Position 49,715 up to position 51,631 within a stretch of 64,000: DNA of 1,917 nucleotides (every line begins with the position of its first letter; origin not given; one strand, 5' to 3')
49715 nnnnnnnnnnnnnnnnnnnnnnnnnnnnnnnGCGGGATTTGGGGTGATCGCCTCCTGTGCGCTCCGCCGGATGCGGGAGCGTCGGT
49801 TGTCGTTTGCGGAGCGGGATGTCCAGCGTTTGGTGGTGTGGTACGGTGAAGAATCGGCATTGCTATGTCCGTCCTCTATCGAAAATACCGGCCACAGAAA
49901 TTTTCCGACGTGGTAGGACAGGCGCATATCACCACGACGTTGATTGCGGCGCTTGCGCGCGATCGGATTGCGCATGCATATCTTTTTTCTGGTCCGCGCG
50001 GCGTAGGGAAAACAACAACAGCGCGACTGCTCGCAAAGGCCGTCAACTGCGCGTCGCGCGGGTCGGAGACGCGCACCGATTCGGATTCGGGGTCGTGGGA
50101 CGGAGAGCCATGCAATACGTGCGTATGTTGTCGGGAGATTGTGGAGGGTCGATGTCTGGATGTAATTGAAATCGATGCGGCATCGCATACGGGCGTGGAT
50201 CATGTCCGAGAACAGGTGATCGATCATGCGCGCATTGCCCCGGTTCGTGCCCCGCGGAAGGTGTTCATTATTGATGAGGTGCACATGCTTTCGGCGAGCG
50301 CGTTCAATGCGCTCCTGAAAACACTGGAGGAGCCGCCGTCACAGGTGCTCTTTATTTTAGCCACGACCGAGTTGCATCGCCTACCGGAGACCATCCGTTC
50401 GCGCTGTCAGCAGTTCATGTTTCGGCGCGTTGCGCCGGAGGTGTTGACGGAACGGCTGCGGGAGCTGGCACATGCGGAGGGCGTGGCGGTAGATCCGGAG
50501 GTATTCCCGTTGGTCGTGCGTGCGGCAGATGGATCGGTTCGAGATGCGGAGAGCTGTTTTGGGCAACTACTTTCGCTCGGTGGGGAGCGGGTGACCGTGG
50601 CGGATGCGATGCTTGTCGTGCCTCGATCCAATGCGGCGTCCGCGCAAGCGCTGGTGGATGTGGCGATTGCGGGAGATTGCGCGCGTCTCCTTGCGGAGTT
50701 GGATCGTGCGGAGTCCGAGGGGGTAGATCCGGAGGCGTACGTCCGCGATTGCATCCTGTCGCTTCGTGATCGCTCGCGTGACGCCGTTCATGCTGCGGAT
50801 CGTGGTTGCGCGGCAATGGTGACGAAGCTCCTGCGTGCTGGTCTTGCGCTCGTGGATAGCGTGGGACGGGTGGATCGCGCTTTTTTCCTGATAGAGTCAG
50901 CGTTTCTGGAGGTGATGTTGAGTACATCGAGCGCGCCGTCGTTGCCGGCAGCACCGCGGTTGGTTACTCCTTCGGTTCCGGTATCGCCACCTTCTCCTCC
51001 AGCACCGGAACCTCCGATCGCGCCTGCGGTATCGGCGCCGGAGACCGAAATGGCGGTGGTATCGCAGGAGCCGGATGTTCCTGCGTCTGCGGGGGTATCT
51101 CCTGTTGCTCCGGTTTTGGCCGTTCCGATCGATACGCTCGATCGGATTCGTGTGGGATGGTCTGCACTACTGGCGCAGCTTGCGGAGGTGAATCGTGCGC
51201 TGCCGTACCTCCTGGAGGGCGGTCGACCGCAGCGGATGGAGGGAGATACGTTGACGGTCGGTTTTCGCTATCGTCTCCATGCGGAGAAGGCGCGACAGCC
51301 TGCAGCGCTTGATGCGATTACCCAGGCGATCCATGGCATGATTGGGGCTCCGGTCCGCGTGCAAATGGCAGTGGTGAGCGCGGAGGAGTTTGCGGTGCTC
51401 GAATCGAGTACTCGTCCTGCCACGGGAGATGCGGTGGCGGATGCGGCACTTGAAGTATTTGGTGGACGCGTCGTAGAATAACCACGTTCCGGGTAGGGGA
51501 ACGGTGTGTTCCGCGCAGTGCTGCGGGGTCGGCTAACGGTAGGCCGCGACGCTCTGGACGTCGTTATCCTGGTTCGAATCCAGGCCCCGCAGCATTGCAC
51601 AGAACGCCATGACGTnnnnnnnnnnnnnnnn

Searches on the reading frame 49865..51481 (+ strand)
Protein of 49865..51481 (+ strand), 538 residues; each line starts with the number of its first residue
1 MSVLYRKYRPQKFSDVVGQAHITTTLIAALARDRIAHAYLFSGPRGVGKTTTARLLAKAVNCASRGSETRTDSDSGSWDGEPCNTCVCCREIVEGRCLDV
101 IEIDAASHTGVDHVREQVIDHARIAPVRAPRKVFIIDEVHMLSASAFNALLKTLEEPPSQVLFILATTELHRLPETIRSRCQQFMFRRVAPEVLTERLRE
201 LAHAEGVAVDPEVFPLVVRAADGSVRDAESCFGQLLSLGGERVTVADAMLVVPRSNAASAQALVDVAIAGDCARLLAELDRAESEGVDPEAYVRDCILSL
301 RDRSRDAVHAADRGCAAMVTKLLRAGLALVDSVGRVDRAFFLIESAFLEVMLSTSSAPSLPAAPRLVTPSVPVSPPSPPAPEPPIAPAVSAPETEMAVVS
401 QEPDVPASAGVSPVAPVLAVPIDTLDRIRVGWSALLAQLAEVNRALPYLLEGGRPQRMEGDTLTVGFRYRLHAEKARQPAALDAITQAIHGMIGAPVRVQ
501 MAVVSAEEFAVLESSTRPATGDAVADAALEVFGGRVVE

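Call 76: search_protein_families(library=pfam, proteins=[window:49865-51481:+], max_evalue=0.001)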
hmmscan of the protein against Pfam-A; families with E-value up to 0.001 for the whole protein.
window:49865-51481:+ (538 aa): 11 families
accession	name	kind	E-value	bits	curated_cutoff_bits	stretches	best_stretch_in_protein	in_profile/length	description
PF13177.12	DNA_pol3_delta2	-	1.8e-39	135.7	27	1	19-188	2-159/161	DNA polymerase III, delta subunit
PF00004.35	AAA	-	8.1e-15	55.9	21.2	1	40-186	2-128/131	ATPase family associated with various cellular activities (AAA)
PF05496.18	RuvB_N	-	2.2e-08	34.5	27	1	9-64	2-61/159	Holliday junction DNA helicase RuvB P-loop domain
PF13401.12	AAA_22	-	4.9e-08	33.8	27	1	40-167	9-124/130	AAA domain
PF22608.2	DNAX_ATPase_lid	-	1.3e-06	28.5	27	1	195-240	3-48/49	DNA polymerase III clamp loader subunit, ATPase lid domain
PF20964.2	DnaX_C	-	1.6e-05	25.3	26.2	1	423-508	7-92/113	DNA polymerase III subunit tau, C-terminal domain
PF07728.20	AAA_5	-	2.3e-05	24.8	22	0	40-62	3-25/139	AAA domain (dynein-related subfamily)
PF13604.12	AAA_30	-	5.2e-05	23.5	27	1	39-164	21-122/191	AAA domain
PF13191.12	AAA_16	-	0.00037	21.5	32.6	0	17-164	3-167/167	AAA ATPase domain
PF06068.19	TIP49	-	0.00052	19.7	23.8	0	132-168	276-311/347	TIP49 P-loop domain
PF13173.12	AAA_14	-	0.00054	20.4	27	0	38-60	4-26/129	AAA domain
